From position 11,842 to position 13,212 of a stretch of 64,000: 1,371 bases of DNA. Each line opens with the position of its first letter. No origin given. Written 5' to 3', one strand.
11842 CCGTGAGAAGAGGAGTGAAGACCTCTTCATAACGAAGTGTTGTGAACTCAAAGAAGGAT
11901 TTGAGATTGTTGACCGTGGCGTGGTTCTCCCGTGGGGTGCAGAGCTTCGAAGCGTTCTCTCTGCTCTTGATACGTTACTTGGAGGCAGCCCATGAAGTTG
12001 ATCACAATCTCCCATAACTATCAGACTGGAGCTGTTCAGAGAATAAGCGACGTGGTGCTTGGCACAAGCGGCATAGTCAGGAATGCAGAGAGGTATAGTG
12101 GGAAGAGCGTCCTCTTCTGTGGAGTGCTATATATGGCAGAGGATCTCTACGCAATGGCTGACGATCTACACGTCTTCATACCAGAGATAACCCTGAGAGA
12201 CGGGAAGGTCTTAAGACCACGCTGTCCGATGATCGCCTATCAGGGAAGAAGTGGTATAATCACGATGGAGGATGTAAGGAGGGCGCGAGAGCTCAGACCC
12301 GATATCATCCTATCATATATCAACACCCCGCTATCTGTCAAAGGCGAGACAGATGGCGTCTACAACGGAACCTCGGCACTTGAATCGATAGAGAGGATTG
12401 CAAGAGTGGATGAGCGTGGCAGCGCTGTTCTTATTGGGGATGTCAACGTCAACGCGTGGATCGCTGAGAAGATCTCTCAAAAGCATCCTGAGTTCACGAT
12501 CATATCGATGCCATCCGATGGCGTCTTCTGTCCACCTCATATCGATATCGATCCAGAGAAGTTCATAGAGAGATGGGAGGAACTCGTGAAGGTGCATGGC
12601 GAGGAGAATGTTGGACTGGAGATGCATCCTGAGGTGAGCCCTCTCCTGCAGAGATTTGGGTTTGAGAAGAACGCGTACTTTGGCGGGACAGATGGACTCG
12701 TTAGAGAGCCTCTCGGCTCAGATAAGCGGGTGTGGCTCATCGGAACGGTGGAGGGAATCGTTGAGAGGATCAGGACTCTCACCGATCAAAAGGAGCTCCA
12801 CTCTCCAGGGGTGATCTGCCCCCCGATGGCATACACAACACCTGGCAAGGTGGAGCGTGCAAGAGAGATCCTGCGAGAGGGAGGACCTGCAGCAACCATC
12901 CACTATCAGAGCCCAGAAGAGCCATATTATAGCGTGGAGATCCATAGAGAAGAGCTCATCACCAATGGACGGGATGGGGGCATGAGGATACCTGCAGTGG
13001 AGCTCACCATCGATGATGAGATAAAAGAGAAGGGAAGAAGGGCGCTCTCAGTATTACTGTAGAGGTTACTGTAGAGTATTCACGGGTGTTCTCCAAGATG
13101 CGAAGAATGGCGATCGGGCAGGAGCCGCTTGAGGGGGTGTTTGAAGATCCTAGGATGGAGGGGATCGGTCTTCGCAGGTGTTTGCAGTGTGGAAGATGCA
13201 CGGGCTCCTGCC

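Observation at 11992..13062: NadA-family paralog keeps the three putative cluster cysteines but diverges at recalled substrate-site motifs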

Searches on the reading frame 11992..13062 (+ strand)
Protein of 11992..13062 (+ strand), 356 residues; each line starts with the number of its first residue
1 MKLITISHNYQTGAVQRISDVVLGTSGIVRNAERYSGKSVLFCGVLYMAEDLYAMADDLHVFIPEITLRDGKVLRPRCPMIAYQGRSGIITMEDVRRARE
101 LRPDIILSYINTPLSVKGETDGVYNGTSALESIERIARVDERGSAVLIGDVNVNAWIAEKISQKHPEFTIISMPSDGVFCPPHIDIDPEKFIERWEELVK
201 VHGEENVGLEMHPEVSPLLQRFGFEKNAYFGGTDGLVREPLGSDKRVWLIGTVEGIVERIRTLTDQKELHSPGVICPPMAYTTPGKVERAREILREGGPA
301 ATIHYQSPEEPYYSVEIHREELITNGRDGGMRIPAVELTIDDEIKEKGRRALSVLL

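Call 3: search_protein_families(library=pfam, proteins=[window:11992-13062:+], max_evalue=0.01)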
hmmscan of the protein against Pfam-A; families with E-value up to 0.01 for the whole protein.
window:11992-13062:+ (356 aa): 1 family
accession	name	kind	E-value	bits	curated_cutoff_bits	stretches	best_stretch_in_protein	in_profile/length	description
PF02445.21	NadA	-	1.5e-25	90.4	27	1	3-290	12-268/295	Quinolinate synthetase A protein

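Call 4: search_protein_families(library=ncbifam, proteins=[window:11992-13062:+], max_evalue=0.01)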
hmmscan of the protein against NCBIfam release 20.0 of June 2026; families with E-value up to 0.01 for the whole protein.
window:11992-13062:+ (356 aa): 3 families
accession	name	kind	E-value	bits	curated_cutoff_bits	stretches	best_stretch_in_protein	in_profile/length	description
NF006878.0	PRK09375.1-2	equivalog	1e-25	90.5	294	1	3-290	19-276/306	quinolinate synthase NadA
TIGR00550.1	nadA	equivalog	1.9e-18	66.7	262.9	1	3-288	19-276/309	quinolinate synthase NadA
NF006884.0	PRK09375.2-5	equivalog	1.2e-05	24.2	691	0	2-62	86-148/426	quinolinate synthase NadA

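Call 8: search_solved_structures(query=window:11992-13062:+, max_evalue=1, show_alignments=3)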
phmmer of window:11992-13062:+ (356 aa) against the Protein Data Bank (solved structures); distinct sequences matched with E-value up to 1: 10.
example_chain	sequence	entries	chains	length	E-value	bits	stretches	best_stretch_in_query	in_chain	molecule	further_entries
7p4p_A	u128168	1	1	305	7.8e-13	51.2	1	4-268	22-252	Quinolinate synthase A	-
7p4q_A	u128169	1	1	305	1.1e-12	50.7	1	4-268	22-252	Quinolinate synthase A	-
4p3x_A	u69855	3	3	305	1.1e-12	50.7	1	4-268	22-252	Quinolinate synthase A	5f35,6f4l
5f33_A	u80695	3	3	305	3.8e-12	48.9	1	4-268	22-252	Quinolinate synthase A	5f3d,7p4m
6g74_A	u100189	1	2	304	3.9e-12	48.9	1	4-268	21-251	Quinolinate synthase A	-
5lqm_A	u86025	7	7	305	3.9e-12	48.9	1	4-268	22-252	Quinolinate synthase A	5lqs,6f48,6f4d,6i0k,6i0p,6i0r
1wzu_A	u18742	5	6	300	1.3e-09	40.6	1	4-271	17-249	Quinolinate synthetase A | Quinolinate synthase A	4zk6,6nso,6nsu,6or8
5ktm_A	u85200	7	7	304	1.3e-09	40.5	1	4-271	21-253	Quinolinate synthase A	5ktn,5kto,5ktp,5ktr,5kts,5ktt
6ora_A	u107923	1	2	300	3.3e-09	39.2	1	4-271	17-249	Quinolinate synthase A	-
4hhe_A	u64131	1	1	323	1.2e-08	37.5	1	4-279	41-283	Quinolinate synthase A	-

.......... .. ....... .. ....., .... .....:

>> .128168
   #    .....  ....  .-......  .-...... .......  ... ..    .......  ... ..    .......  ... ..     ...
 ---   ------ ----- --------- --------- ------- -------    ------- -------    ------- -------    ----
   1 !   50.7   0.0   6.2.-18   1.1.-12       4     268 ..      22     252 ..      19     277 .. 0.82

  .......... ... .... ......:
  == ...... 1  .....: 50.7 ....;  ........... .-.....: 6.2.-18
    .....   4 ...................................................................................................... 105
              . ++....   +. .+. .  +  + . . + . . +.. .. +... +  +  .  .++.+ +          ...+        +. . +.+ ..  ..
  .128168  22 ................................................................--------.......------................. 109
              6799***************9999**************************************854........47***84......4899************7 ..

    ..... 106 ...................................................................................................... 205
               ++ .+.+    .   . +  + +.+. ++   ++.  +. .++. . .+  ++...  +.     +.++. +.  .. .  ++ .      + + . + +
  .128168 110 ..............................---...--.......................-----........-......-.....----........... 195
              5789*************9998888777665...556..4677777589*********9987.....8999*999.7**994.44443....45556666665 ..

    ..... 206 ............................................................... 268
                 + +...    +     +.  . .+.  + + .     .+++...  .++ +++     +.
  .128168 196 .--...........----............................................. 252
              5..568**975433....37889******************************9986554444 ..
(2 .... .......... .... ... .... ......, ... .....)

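Call 9: find_homologous_proteins(query=window:11992-13062:+, max_evalue=0.001)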
Query window:11992-13062:+ (356 aa): 62 proteins with E <= 0.001 among 3940 candidates.
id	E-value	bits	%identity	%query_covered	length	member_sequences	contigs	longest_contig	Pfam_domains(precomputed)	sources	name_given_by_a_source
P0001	3.5e-233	791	98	100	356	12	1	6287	PF02445.22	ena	-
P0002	8.7e-194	661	80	100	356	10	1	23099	PF02445.22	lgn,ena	-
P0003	1.2e-181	621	75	100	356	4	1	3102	PF02445.22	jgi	-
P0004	9.8e-164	562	70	100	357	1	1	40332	PF02445.22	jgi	jgi:quinolinate synthase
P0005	1.2e-161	555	68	100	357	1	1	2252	PF02445.22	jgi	jgi:quinolinate synthase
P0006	6.2e-155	533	65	99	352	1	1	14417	PF02445.22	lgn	-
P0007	2.0e-148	512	62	100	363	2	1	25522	PF02445.22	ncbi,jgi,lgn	-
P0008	5.3e-124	432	56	99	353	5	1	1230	PF02445.22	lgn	-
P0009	4.0e-122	426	54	99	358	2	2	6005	PF02445.22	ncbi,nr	ncbi:MAG: quinolinate synthase NadA [Thermoplasmata archaeon]|nr:quinolinate synthase NadA [Thermopl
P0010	4.8e-120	419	54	99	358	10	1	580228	PF02445.22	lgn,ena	-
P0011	1.4e-119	417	54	99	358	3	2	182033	PF02445.22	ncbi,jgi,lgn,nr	ncbi:MAG: hypothetical protein E3J35_03585 [Methanomassiliicoccales archaeon]|nr:MAG: hypothetical p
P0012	9.8e-118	411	53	99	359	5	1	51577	PF02445.22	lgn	-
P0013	1.2e-117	411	53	99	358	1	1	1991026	PF02445.22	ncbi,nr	ncbi:MAG: quinolinate synthase NadA [Methanobacteriota archaeon]|nr:MAG: quinolinate synthase NadA [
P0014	7.4e-117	408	55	99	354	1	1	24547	PF02445.22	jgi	jgi:quinolinate synthase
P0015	2.0e-116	407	53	99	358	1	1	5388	PF02445.22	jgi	-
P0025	2.6e-112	393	51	99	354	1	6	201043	PF02445.22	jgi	jgi:quinolinate synthase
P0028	1.0e-111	391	52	99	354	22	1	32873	PF02445.22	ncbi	-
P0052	4.3e-97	343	47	99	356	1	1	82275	PF02445.22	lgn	-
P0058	4.3e-44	169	33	93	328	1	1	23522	PF02445.22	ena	-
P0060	1.5e-29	121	35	63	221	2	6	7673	PF02445.22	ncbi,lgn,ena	-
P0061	3.0e-7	48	29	45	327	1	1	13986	PF02445.22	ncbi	-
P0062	1.5e-6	45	25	81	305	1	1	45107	PF02445.22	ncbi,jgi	-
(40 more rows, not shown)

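Call 11: find_encoding_contigs(protein=P0013, flank=10000, max_places=2)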
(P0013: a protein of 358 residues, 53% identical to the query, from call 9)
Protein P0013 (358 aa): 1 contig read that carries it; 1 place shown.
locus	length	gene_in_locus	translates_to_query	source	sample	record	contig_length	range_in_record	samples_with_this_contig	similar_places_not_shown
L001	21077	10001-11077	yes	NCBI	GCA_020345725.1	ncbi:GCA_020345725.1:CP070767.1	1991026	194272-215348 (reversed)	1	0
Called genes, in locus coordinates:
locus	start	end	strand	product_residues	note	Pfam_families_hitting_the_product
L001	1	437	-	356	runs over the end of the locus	PF04055:Radical_SAM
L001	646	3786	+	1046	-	PF19077:Big_13 (weak), PF18911:PKD_4 (weak)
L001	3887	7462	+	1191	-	PF13517:FG-GAP_3, PF17996:CE2_N (faint), PF19077:Big_13 (weak)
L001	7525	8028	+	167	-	-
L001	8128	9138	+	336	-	PF04055:Radical_SAM, PF13353:Fer4_12, PF13186:SPASM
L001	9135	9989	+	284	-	PF24830:DUF7714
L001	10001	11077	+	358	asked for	PF02445:NadA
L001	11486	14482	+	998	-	PF00890:FAD_binding_2 (weak), PF01266:DAO (weak), PF07992:Pyr_redox_2, PF12831:FAD_oxidored, PF13450:NAD_binding_8, PF00890:FAD_binding_2 (weak), PF07992:Pyr_redox_2, PF13450:NAD_binding_8, +17 more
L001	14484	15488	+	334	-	PF02662:FlpD, PF12840:HTH_20 (weak)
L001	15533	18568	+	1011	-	PF12831:FAD_oxidored (weak), PF13450:NAD_binding_8 (weak), PF13187:Fer4_9, PF00037:Fer4 (weak), PF07992:Pyr_redox_2, PF01494:FAD_binding_3 (weak), PF13450:NAD_binding_8, PF14697:Fer4_21, +19 more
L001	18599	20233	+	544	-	PF02662:FlpD, PF13183:Fer4_8, PF13187:Fer4_9 (weak), PF13534:Fer4_17 (weak), PF02754:CCG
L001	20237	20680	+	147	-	-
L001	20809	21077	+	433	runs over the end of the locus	PF00890:FAD_binding_2 (weak), PF07992:Pyr_redox_2 (weak), PF12831:FAD_oxidored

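Call 12: find_encoding_contigs(protein=P0052, flank=10000, max_places=2)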
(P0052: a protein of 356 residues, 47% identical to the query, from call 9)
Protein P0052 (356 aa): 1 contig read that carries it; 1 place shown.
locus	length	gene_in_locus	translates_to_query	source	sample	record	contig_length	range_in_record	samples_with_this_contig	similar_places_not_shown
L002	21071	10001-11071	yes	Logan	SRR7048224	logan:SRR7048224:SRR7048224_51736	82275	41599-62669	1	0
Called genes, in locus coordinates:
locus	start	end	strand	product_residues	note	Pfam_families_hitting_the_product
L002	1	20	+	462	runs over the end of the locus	PF02310:B12-binding, PF04055:Radical_SAM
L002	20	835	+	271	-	PF01209:Ubie_methyltran, PF03141:Methyltransf_29 (weak), PF03848:TehB (weak), PF13489:Methyltransf_23, PF13847:Methyltransf_31, PF08241:Methyltransf_11, PF08242:Methyltransf_12, PF13649:Methyltransf_25, +1 more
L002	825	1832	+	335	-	PF01073:3Beta_HSD, PF01370:Epimerase, PF04321:RmlD_sub_bind, PF05368:NmrA, PF13460:NAD_binding_10, PF16363:GDP_Man_Dehyd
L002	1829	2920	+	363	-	PF01041:DegT_DnrJ_EryC1, PF01212:Beta_elim_lyase (weak), PF00155:Aminotran_1_2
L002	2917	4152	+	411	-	PF13439:Glyco_transf_4, PF13477:Glyco_trans_4_2, PF13579:Glyco_trans_4_4, PF20706:GT4-conflict (weak), PF00534:Glycos_transf_1, PF13692:Glyco_trans_1_4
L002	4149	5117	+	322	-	PF00106:adh_short (faint), PF01073:3Beta_HSD, PF01370:Epimerase, PF02719:Polysacc_synt_2, PF04321:RmlD_sub_bind, PF08659:KR (weak), PF16363:GDP_Man_Dehyd, PF13460:NAD_binding_10 (weak), +1 more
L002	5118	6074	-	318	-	PF00535:Glycos_transf_2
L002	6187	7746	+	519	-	-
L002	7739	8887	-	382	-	PF02786:CPSase_L_D2 (weak)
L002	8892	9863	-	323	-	PF13404:HTH_AsnC-type, PF13412:HTH_24, PF01037:AsnC_trans_reg, PF12840:HTH_20 (weak), PF13404:HTH_AsnC-type, PF13412:HTH_24, PF09339:HTH_IclR (weak), PF01037:AsnC_trans_reg (weak), +9 more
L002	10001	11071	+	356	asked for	PF02445:NadA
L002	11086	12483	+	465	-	PF00171:Aldedh, PF05893:LuxC (weak)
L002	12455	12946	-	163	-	PF04307:YdjM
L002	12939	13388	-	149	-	-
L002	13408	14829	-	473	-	PF02310:B12-binding, PF04055:Radical_SAM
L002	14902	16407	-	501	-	PF02310:B12-binding, PF08497:Radical_SAM_N (faint), PF04055:Radical_SAM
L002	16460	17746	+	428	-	PF02310:B12-binding, PF04055:Radical_SAM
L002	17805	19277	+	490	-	PF01943:Polysacc_synt, PF13440:Polysacc_synt_3, PF03023:MurJ (weak)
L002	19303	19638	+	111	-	-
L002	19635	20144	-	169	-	PF00132:Hexapep, PF14602:Hexapep_2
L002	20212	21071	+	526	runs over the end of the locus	PF01522:Polysacc_deac_1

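Call 13: find_encoding_contigs(protein=P0025, flank=10000, max_places=2)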
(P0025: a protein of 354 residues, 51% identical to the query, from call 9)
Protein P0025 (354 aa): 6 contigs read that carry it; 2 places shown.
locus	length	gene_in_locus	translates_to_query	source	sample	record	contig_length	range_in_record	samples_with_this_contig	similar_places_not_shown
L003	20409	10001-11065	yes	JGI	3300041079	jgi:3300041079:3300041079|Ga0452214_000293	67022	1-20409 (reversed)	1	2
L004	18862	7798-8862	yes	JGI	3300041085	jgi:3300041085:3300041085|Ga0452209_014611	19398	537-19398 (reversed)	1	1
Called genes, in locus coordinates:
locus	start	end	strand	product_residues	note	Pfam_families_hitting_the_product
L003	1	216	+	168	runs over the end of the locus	PF03994:DUF350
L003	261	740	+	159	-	-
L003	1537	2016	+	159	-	-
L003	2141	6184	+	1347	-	PF09136:Glucodextran_B (faint), PF01841:Transglut_core (weak), PF17957:Big_7 (weak), PF13750:Big_3_3 (faint), PF17957:Big_7, PF19077:Big_13 (weak)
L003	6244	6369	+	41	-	-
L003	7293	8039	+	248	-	-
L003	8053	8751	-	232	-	PF01507:PAPS_reduct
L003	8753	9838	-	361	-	PF13353:Fer4_12, PF04055:Radical_SAM, PF13186:SPASM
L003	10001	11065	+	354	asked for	PF02445:NadA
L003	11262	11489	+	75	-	-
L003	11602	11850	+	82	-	-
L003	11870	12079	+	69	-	PF21965:SAMP2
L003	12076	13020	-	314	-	PF09721:Exosortase_EpsH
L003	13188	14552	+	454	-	PF04055:Radical_SAM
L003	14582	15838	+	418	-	PF01979:Amidohydro_1, PF07969:Amidohydro_3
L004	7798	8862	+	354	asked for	PF02445:NadA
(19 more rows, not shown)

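Call 14: find_encoding_contigs(protein=P0058, flank=10000, max_places=2)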
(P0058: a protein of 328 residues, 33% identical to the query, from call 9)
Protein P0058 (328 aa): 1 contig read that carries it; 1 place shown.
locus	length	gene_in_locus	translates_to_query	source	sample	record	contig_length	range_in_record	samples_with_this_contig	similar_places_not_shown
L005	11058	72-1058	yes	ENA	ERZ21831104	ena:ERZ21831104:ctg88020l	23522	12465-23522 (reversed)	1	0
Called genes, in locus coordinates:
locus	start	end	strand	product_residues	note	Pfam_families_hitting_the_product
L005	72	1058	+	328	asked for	PF02445:NadA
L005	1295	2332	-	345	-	PF13784:Fic_N (faint), PF02661:Fic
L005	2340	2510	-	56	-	-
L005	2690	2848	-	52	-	-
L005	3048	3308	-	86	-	-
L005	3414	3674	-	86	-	PF00565:SNase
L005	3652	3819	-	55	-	-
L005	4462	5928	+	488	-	-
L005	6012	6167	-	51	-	-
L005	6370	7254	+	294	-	-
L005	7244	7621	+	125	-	-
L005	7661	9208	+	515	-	PF00589:Phage_integrase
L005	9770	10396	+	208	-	-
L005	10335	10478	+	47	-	-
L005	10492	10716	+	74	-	-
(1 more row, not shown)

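Call 15: find_encoding_contigs(protein=P0007, flank=10000, max_places=2)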
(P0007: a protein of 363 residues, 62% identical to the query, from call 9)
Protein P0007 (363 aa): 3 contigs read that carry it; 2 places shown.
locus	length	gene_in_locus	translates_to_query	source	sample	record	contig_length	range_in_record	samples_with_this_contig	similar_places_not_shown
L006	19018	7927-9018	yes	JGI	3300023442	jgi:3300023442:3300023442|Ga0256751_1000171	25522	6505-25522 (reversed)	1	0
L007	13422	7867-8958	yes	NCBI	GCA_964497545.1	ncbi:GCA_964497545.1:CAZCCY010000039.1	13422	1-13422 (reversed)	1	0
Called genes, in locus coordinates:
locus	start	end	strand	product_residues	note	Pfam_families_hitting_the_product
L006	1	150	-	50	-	?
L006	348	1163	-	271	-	PF00977:His_biosynth, PF05690:ThiG (faint), PF01207:Dus (weak), PF02581:TMP-TENI (faint), PF03060:NMO (faint), PF04309:G3P_antiterm (faint)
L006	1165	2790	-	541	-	PF01293:PEPCK_ATP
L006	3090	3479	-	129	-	PF18902:DUF5658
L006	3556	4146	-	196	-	PF04013:Methyltrn_RNA_2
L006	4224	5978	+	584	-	PF00009:GTP_EFTU, PF01926:MMR_HSR1 (weak), PF03144:GTP_EFTU_D2 (weak), PF11987:IF-2, PF14578:GTP_EFTU_D4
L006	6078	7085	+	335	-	PF04055:Radical_SAM, PF13353:Fer4_12, PF13186:SPASM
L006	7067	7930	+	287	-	PF24830:DUF7714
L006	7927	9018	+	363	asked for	PF02445:NadA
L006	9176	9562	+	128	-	PF04009:DUF356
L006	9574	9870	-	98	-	-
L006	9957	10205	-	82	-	-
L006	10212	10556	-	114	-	PF02635:DsrE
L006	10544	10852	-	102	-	PF02635:DsrE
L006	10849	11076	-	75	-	PF01206:TusA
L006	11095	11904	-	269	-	PF00899:ThiF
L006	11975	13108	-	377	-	-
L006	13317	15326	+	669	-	PF00801:PKD (faint), PF18911:PKD_4 (weak), PF21027:Sde0182_C (faint), PF02494:HYR (weak)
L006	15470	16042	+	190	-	PF01917:Flagellin_arch-type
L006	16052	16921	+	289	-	-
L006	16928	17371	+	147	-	PF01917:Flagellin_arch-type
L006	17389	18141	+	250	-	PF06745:ATPase, PF23442:DUF7125 (faint)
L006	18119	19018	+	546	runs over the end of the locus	PF00437:T2SSE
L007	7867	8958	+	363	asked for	PF02445:NadA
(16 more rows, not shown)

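Call 23: list_cluster_members(proteins=[P0061, P0062, P0060, P0001, P0007, P0028])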
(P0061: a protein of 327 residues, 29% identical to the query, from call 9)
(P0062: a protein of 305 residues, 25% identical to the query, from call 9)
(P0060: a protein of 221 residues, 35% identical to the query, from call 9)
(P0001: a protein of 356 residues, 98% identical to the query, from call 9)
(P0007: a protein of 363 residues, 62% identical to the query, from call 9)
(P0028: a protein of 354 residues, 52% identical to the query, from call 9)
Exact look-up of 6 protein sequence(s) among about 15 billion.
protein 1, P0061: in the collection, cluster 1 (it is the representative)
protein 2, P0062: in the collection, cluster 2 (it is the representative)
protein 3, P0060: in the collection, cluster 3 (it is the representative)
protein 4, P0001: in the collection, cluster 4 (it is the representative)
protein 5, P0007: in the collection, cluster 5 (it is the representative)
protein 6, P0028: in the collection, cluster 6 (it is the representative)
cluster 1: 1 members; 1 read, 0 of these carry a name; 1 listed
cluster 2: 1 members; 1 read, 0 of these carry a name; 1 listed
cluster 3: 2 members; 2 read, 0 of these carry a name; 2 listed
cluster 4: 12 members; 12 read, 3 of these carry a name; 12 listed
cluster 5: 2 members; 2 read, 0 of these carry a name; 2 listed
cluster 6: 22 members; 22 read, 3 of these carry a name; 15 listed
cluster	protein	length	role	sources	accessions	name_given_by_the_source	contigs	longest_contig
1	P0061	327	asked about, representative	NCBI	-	-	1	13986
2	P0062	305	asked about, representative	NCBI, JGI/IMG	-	-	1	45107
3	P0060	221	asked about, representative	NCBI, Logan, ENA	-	-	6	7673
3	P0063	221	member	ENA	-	-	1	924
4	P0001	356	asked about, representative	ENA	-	-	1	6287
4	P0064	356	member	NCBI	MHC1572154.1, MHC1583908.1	MAG: quinolinate synthase NadA [Methanosarcinales archaeon]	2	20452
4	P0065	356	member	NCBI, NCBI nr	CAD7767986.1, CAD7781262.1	Quinolinate synthase A [Candidatus Methanoperedenaceae archaeon GB50]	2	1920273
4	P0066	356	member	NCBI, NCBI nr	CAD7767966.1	Quinolinate synthase A [Candidatus Methanoperedenaceae archaeon GB37]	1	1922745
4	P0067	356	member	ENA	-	-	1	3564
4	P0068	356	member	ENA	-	-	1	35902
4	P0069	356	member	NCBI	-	-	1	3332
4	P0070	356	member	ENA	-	-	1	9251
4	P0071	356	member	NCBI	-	-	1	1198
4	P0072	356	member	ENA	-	-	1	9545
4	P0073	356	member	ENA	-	-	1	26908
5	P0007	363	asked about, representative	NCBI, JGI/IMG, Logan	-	-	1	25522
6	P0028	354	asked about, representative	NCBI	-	-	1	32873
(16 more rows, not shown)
